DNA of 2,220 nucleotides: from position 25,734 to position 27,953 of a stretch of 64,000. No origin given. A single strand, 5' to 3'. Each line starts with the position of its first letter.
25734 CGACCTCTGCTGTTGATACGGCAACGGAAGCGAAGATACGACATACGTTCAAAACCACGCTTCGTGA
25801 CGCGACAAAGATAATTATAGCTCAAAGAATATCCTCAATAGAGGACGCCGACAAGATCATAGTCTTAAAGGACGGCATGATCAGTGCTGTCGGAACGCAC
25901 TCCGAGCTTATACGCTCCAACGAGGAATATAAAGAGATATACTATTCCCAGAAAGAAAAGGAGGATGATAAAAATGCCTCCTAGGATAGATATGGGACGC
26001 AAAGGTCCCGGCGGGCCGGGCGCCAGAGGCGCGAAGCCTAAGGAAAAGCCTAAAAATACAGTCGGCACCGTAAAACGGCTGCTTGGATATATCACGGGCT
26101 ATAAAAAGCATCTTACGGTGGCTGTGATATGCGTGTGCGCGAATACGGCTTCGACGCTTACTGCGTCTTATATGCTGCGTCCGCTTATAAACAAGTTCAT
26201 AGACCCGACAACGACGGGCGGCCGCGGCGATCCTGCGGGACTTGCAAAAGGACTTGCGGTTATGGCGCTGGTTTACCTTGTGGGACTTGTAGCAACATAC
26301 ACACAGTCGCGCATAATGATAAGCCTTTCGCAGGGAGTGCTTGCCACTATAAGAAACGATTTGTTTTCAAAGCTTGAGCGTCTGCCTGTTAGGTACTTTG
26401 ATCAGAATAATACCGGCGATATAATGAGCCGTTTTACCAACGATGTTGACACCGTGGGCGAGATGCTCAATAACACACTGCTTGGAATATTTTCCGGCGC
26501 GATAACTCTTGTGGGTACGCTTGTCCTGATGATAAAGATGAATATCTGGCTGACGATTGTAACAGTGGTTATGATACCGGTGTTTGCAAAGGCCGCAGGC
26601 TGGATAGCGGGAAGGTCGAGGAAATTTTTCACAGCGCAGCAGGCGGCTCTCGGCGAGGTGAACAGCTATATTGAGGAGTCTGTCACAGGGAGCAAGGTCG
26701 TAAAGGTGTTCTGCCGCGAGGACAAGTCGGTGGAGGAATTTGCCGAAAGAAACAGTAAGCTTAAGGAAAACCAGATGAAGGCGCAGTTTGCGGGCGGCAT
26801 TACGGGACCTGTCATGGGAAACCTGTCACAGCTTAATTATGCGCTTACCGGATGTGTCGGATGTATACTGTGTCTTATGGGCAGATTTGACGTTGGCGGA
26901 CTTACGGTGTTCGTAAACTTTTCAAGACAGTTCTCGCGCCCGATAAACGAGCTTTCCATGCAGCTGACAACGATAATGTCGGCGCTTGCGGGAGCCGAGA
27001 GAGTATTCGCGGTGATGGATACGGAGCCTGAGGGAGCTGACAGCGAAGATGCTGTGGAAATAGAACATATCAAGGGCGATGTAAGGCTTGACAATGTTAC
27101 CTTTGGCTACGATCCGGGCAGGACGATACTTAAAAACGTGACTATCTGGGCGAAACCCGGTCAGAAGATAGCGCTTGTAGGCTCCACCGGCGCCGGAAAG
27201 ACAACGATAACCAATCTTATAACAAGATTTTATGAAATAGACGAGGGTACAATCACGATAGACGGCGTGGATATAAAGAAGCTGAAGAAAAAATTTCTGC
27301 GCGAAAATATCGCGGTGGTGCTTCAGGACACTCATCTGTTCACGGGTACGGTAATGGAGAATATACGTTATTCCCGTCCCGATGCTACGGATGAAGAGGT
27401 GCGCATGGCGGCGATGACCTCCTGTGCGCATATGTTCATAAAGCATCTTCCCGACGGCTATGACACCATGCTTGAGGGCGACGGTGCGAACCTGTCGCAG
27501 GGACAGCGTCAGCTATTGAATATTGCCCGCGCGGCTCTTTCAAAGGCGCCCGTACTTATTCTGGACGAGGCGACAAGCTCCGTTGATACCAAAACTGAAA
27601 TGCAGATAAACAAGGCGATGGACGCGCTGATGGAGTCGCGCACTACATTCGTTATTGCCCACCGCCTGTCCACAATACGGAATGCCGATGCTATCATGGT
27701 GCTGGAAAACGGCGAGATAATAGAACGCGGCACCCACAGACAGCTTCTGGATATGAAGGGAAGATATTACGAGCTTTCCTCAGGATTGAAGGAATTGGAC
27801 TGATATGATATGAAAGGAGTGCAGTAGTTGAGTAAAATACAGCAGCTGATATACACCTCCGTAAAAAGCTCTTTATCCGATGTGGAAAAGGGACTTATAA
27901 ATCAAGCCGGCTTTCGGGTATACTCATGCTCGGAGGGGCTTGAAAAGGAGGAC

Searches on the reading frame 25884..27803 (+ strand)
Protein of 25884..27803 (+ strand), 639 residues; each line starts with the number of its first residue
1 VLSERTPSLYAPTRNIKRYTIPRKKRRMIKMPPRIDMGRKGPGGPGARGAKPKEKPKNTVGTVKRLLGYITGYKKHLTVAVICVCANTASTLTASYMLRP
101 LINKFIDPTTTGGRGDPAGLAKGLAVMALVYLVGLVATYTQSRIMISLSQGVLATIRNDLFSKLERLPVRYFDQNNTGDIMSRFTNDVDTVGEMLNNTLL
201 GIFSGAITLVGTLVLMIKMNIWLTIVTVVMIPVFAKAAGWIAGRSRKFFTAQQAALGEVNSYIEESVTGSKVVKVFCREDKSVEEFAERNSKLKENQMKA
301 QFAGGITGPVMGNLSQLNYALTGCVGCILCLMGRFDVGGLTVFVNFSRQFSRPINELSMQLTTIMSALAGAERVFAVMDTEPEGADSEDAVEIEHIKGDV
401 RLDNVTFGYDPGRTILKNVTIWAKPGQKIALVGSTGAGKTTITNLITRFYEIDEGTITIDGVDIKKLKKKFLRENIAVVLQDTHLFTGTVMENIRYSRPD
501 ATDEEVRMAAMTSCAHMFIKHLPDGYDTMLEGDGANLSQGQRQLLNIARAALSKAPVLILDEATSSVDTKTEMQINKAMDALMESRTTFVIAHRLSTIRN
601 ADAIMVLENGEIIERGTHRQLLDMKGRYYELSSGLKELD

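Call 3: search_protein_families(library=pfam, proteins=[window:25884-27803:+], max_evalue=1)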
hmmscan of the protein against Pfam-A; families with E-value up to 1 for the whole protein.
window:25884-27803:+ (639 aa): 15 families
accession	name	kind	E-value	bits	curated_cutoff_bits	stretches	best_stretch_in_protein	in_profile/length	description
PF00664.28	ABC_membrane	-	1.4e-52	179.6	28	1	78-353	2-273/274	ABC transporter transmembrane region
PF00005.33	ABC_tran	-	8e-31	107.9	25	1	416-565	1-137/137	ABC transporter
PF02463.25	SMC_N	-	1e-05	25.5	40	1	488-606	135-210/220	RecF/RecN/SMC N terminal domain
PF13401.12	AAA_22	-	0.00092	20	27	1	429-565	8-95/130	AAA domain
PF06414.18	Zeta_toxin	-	0.005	16.7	22.3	1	430-487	20-80/199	Zeta toxin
PF13604.12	AAA_30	-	0.024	14.8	27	1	425-571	17-104/191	AAA domain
PF02367.23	TsaE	-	0.027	14.9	26.6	1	423-454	18-49/128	Threonylcarbamoyl adenosine biosynthesis protein TsaE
PF00004.35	AAA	-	0.029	15.3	21.2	0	430-585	2-98/131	ATPase family associated with various cellular activities (AAA)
PF13304.12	AAA_21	-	0.092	13.2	27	0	536-580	237-284/304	AAA domain, putative AbiEii toxin, Type IV TA system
PF01926.29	MMR_HSR1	-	0.1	13.1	21.9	1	428-448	1-21/113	50S ribosome-binding GTPase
PF13479.12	AAA_24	-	0.14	12.5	27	1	427-504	3-59/195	AAA domain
PF03408.20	Foamy_virus_ENV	-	0.14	10.3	27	1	176-245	916-980/982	Foamy virus envelope protein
PF00270.35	DEAD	-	0.23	11.6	26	0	425-582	13-145/167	DEAD/DEAH box helicase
PF13245.12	AAA_19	-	0.4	11.3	25.1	0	427-579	12-114/134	AAA domain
PF15875.10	DUF4731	-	0.52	11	27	0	120-139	51-70/75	Domain of unknown function (DUF4731)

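Call 59: search_protein_families(library=ncbifam, proteins=[window:25965-27803:+], max_evalue=1e-10)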
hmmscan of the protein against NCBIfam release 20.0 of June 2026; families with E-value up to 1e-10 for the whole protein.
window:25965-27803:+ (612 aa): 146 families (the best 25 are shown)
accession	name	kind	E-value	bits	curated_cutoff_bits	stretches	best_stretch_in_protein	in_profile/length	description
TIGR02203.1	MsbA_lipidA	equivalog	3.8e-140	468.1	602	1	37-605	3-566/572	lipid A export permease/ATP-binding protein MsbA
NF052233.1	CphA_assoc_ABC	equivalog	2.2e-130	436.4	880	1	26-605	163-740/766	cyanophycin metabolism-associated ABC transporter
NF008381.0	PRK11176.1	equivalog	4.6e-124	414.9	867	1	27-604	4-575/582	lipid A ABC transporter ATP-binding protein/permease MsbA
TIGR02204.1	MsbA_rel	hypoth_equivalog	3.3e-120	402.5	780.4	1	35-605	5-572/576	ABC transporter, permease/ATP-binding protein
TIGR00958.1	3a01208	subfamily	2.8e-112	376.3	874.6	1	29-604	142-710/711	antigen peptide transporter 2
NF010178.0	PRK13657.1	equivalog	7.5e-111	371.4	733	1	55-605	23-567/588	glucan ABC transporter ATP-binding protein/ permease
NF045513.1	HepA_fam_ABC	equivalog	6.6e-102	341.9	725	1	104-603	105-604/610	heterocyst formation ABC transporter subunit HepA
TIGR01846.1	type_I_sec_HlyB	subfamily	1.1e-99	334.6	725.55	1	100-604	185-688/694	type I secretion system permease/ATPase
TIGR03796.1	NHLM_micro_ABC1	equivalog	1.2e-97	327.8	853.3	1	55-604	156-708/710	NHLP family bacteriocin export ABC transporter peptidase/permease/ATPase subunit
NF008056.1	PRK10790.1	equivalog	3.4e-96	323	746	1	30-604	5-571/584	SmdB family multidrug efflux ABC transporter permease/ATP-binding protein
TIGR01192.1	chvA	subfamily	1.2e-93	314.7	585.4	1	37-604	8-566/585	glucan export ABC transporter ATP-binding protein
NF000475.1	tet_ABC_46_B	exception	6.9e-93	312.1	1250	1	36-603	4-569/578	tetracycline efflux ABC transporter Tet(46) subunit B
TIGR03797.1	NHLM_micro_ABC2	equivalog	2.5e-88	297.3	709.4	1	45-605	133-682/686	NHLP bacteriocin export ABC transporter permease/ATPase subunit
TIGR03375.1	type_I_sec_LssB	subfamily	1.3e-86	291.4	693.1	1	100-596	195-690/696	type I secretion system permease/ATPase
TIGR01193.1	bacteriocin_ABC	subfamily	1.5e-86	291.5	523.85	1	34-605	142-706/708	peptide cleavage/export ABC transporter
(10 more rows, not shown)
